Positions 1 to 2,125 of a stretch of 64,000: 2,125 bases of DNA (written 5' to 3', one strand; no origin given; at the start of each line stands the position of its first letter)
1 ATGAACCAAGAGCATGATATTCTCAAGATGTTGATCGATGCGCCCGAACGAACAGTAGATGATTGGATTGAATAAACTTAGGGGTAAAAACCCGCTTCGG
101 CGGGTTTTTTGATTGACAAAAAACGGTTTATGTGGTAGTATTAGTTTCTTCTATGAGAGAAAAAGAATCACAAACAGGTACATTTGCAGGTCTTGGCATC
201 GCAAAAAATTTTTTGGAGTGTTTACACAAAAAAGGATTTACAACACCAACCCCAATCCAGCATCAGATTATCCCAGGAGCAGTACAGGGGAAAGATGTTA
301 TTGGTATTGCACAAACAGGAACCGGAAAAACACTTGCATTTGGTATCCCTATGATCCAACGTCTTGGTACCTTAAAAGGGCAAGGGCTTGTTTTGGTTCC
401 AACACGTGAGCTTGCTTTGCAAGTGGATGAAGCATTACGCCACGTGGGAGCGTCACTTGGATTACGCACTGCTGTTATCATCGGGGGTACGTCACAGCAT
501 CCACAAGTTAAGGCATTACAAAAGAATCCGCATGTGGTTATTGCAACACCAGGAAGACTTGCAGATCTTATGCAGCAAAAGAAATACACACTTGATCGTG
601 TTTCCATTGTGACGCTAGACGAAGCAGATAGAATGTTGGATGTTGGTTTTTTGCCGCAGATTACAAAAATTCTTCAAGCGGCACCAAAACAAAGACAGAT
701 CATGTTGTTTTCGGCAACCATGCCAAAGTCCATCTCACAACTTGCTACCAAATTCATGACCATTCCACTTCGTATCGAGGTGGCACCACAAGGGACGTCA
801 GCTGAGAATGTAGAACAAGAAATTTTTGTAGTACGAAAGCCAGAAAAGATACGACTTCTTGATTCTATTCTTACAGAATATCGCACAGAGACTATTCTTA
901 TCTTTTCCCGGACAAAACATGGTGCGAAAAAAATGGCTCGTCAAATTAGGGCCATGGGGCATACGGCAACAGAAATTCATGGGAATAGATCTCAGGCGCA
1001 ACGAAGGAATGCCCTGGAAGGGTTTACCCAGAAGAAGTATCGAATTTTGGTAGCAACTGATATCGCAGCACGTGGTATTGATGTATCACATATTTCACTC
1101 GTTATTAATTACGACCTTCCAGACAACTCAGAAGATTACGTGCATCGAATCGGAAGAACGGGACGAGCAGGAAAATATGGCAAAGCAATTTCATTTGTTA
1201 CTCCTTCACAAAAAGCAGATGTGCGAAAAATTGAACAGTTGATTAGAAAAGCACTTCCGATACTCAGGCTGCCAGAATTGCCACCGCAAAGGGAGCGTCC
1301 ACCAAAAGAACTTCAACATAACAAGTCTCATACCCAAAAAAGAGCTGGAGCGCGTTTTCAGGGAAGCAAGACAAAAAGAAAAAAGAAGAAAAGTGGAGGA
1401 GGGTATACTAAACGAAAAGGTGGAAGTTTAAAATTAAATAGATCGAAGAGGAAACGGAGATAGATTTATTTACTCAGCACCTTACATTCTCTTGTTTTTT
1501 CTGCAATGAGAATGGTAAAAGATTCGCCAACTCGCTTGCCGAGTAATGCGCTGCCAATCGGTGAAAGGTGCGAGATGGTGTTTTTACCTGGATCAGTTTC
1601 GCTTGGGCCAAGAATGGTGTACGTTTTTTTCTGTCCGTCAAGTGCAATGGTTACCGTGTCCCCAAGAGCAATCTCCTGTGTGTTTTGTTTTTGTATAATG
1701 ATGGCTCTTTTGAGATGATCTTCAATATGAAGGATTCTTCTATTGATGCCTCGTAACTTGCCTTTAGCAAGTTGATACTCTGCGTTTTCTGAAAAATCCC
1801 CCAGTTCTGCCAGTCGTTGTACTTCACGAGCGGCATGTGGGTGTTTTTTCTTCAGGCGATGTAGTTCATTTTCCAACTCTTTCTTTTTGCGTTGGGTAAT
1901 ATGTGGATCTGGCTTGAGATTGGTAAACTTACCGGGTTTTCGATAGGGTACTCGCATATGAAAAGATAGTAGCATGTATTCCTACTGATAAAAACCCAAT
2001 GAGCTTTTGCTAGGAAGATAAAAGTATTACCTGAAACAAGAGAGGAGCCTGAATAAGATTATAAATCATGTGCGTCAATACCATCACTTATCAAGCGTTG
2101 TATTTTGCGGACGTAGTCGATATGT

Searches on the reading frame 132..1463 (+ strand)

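Call 54: search_protein_families(library=pfam, proteins=[window:132-1463:+], max_evalue=0.001)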
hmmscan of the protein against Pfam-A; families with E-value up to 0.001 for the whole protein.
window:132-1463:+ (443 aa): 3 families
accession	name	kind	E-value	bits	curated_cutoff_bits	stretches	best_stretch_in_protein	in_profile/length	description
PF00270.35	DEAD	-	2.3e-51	174.3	26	1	40-203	1-166/167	DEAD/DEAH box helicase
PF00271.37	Helicase_C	-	1.9e-33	115.4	23.5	1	238-347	1-110/110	Helicase conserved C-terminal domain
PF04851.21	ResIII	-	2.3e-08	34.6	22.5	1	54-198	24-163/164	Type III restriction enzyme, res subunit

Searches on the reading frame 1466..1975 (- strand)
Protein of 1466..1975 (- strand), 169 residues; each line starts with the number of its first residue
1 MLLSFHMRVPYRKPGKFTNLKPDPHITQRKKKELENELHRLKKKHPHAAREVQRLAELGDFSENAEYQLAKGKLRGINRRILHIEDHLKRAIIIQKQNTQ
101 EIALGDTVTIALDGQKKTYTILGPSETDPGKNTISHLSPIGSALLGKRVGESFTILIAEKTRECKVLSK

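Call 54: search_protein_families(library=pfam, proteins=[window:1466-1975:-], max_evalue=0.001)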
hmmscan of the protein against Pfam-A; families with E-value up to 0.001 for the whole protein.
window:1466-1975:- (169 aa): 2 families
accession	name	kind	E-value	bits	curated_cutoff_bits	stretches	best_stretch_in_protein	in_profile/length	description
PF01272.25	GreA_GreB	-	1.6e-19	70.1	26.9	1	98-168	2-74/77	Transcription elongation factor, GreA/GreB, C-term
PF03449.20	GreA_GreB_N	-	5.1e-16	59.1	24.5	1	26-93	3-71/71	Transcription elongation factor, N-terminal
